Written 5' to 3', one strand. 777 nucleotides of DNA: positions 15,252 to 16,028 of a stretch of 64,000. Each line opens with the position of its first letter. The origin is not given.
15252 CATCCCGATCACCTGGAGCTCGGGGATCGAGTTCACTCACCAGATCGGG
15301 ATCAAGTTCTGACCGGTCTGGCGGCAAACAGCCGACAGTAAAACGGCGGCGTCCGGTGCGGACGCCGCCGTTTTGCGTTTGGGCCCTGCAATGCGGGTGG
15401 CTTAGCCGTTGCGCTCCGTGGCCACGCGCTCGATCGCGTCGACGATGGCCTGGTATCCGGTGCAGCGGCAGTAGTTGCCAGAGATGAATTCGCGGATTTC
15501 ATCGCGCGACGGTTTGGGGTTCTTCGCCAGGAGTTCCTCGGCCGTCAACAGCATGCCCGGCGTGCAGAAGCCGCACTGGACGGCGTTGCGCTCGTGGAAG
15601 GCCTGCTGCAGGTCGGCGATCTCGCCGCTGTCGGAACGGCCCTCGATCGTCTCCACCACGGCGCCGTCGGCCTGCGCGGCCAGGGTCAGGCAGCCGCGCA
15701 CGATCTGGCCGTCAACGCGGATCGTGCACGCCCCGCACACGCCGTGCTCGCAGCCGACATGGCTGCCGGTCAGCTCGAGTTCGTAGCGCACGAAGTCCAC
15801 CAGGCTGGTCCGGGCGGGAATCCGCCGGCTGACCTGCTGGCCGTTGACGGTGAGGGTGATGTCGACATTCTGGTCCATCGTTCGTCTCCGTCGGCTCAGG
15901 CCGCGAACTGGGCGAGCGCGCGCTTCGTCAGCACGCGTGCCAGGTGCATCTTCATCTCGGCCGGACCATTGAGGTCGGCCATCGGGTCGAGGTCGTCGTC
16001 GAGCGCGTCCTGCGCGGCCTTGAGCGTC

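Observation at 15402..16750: Orphan CoxM/CoxS-like FAD plus 2Fe-2S pair with no molybdopterin large subunit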

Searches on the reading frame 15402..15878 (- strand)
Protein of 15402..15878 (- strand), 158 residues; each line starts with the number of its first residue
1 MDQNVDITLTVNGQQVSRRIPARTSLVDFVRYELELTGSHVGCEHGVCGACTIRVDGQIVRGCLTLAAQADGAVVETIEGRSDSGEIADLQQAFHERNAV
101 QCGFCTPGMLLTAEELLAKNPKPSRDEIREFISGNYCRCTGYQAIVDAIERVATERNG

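Call 4: search_protein_families(library=pfam, proteins=[window:15402-15878:-])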
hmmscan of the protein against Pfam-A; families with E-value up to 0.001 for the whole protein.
window:15402-15878:- (158 aa): 3 families
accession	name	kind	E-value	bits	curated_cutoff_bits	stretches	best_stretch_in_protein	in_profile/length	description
PF01799.25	Fer2_2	-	1.8e-30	105.3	30.3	1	77-150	1-75/75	[2Fe-2S] binding domain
PF00111.32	Fer2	-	1.5e-07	31.7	21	1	10-61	2-53/77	2Fe-2S iron-sulfur cluster binding domain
PF13085.11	Fer2_3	-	1.6e-05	25.3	27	1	42-73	51-82/107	2Fe-2S iron-sulfur cluster binding domain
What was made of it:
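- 15402..15878 (-): S: small subunit with two [2Fe-2S] clusters, 158 aa. PF01799 1.8e-30 and PF00111 1.5e-07 (call 4).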

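Call 12: search_protein_families(library=ncbifam, proteins=[window:15402-15878:-], max_evalue=0.00001)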
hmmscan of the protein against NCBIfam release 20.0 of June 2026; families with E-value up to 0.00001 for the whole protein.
window:15402-15878:- (158 aa): 11 families
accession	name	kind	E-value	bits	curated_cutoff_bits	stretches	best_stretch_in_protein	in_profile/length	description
NF041020.1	glyceraldDH_gamma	equivalog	8.8e-55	184.7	290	1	2-153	8-159/164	glyceraldehyde dehydrogenase subunit gamma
NF043084.2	XdhC_XDHase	equivalog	1e-51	174.4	217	1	6-153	2-150/151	xanthine dehydrogenase subunit XdhC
TIGR03193.1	4hydroxCoAred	equivalog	4.3e-51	172.7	257.8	1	7-152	2-147/148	4-hydroxybenzoyl-CoA reductase subunit gamma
TIGR03198.1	pucE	equivalog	1.1e-45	154.8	254.3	1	5-154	2-150/151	xanthine dehydrogenase subunit E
NF045668.1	pterin_aldehy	equivalog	6.7e-43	146.9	1100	1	8-153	4-152/905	molybdopterin-dependent aldehyde oxidoreductase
NF007387.0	PRK09908.1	equivalog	2e-41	141.1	212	1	4-152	6-155/159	xanthine dehydrogenase iron sulfur-binding subunit XdhC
NF008514.0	PRK11433.1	equivalog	1.2e-40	139.3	322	2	3-113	49-159/218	aldehyde dehydrogenase iron-sulfur subunit PaoA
TIGR03311.1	Se_dep_XDH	equivalog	9.3e-40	136.5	830.45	1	9-153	3-144/848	selenium-dependent xanthine dehydrogenase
TIGR02963.1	xanthine_xdhA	equivalog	1.7e-33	116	467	1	11-154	5-159/468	xanthine dehydrogenase small subunit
TIGR02969.1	mam_aldehyde_ox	subfamily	4.7e-26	90.6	1912.3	1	8-151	4-159/1330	aldehyde oxidase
TIGR03313.1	Se_sel_red_Mo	hypoth_equivalog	2.1e-15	55.5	1101.9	1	45-154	37-146/951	molybdopterin-dependent oxidoreductase Mo/Fe-S-binding subunit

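Call 14: find_encoding_contigs(protein=window:15402-15878:-, flank=10000, max_places=6)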
Protein window:15402-15878:- (158 aa): 4 contigs read that carry it; 3 places shown.
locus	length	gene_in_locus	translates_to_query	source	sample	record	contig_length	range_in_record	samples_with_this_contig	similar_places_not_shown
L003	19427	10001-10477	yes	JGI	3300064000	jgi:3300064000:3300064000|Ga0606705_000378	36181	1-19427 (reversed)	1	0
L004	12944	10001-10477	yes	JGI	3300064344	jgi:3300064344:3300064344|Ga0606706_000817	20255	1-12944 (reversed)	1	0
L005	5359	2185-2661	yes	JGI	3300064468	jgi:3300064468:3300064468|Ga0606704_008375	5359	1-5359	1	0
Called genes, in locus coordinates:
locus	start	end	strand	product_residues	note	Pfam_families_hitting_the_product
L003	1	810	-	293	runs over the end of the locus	PF01522:Polysacc_deac_1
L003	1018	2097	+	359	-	PF03480:DctP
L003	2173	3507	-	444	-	PF06808:DctM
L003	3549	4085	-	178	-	PF04290:DctQ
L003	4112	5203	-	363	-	PF03480:DctP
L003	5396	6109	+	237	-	PF00392:GntR, PF07729:FCD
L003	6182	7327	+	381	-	PF01717:Meth_synt_2 (faint)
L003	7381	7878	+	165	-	PF13442:Cytochrome_CBB3, PF00034:Cytochrom_C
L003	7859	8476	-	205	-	PF02798:GST_N, PF13417:GST_N_3 (weak), PF13409:GST_N_2, PF00043:GST_C, PF13410:GST_C_2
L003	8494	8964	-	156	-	PF02566:OsmC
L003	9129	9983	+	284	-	PF00941:FAD_binding_5, PF03450:CO_deh_flav_C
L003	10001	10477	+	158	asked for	PF00111:Fer2, PF13085:Fer2_3 (weak), PF01799:Fer2_2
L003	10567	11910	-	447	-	PF06808:DctM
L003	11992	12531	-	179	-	PF04290:DctQ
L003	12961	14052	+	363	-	PF03480:DctP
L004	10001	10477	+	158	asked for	PF00111:Fer2, PF13085:Fer2_3 (weak), PF01799:Fer2_2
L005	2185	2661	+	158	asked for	PF00111:Fer2, PF13085:Fer2_3 (weak), PF01799:Fer2_2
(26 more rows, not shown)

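Call 55: search_solved_structures(query=window:15402-15878:-, max_evalue=1e-20)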
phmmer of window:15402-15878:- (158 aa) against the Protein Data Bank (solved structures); distinct sequences matched with E-value up to 1e-20: 36.
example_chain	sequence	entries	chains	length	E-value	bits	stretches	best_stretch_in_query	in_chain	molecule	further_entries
1t3q_A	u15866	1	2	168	2e-49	170.4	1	5-152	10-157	quinoline 2-oxidoreductase small subunit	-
1ffu_A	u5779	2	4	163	1.4e-46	161.2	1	7-153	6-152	CUTS, IRON-SULFUR PROTEIN OF CARBON MONOXIDE DEHYDROGENASE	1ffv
4zoh_C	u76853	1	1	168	1.9e-46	160.8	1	2-153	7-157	Putative oxidoreductase iron-sulfur subunit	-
5y6q_A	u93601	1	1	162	4e-45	156.5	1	1-155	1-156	Aldehyde oxidase small subunit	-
1n5w_A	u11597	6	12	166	7.4e-45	155.6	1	6-158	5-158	Carbon monoxide dehydrogenase small chain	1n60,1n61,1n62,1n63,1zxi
8uem_C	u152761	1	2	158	8.2e-45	155.5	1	6-153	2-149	[2Fe-2S] binding domain protein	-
1rm6_C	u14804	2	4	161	3.3e-44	153.5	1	7-156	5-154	4-hydroxybenzoyl-CoA reductase gamma subunit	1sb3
7dqx_C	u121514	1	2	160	3.8e-39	137.1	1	7-149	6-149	6-hydroxypseudooxynicotine dehydrogenase complex subunit beta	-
3hrd_D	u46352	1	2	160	6.8e-38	133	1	5-156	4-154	Nicotinate dehydrogenase small FeS subunit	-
1sij_A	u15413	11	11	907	4.3e-35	123.9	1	8-157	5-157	Aldehyde oxidoreductase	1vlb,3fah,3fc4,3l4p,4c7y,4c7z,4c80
1dgj_A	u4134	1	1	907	1.2e-33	119.2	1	8-153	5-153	ALDEHYDE OXIDOREDUCTASE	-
5g5g_A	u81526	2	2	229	7.9e-32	113.3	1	6-117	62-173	PUTATIVE XANTHINE DEHYDROGENASE YAGT IRON-SULFUR-BINDING SUBUNIT | Aldehyde oxidoreductase iron-sulfur-binding subunit PaoA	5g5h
8gy3_B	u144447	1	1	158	1.5e-29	105.9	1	10-155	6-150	Small subunit of aldehyde dehydrogenase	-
28mb_A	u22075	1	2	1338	7.2e-27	97.2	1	1-153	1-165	Aldehyde oxidase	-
6q6q_A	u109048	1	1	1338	1.3e-26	96.4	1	1-150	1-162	Aldehyde oxidase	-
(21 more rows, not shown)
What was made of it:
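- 15402..15878 (-): Best solved relative is QorS 1T3Q, 2e-49 (call 55).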

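Call 58: list_cluster_members(proteins=[P0001, P0077, P0232, window:15402-15878:-])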
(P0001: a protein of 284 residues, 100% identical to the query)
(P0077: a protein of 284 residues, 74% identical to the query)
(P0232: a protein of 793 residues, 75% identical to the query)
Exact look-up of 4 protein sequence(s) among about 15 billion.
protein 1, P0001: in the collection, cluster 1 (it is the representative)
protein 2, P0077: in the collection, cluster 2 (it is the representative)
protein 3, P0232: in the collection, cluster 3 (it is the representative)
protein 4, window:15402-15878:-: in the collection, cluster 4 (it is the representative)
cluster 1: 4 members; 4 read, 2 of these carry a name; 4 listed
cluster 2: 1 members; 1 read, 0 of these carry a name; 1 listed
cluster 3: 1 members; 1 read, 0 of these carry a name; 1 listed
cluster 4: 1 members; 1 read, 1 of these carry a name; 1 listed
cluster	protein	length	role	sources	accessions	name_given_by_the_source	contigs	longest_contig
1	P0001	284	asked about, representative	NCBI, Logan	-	-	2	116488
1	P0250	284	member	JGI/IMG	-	carbon-monoxide dehydrogenase medium subunit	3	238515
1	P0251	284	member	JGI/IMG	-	carbon-monoxide dehydrogenase medium subunit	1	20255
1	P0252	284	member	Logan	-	-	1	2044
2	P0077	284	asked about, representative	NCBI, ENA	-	-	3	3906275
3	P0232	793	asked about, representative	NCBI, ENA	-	-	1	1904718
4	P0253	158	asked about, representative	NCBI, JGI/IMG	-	carbon-monoxide dehydrogenase small subunit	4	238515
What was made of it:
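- Tried and rejected: None was given (call 58).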
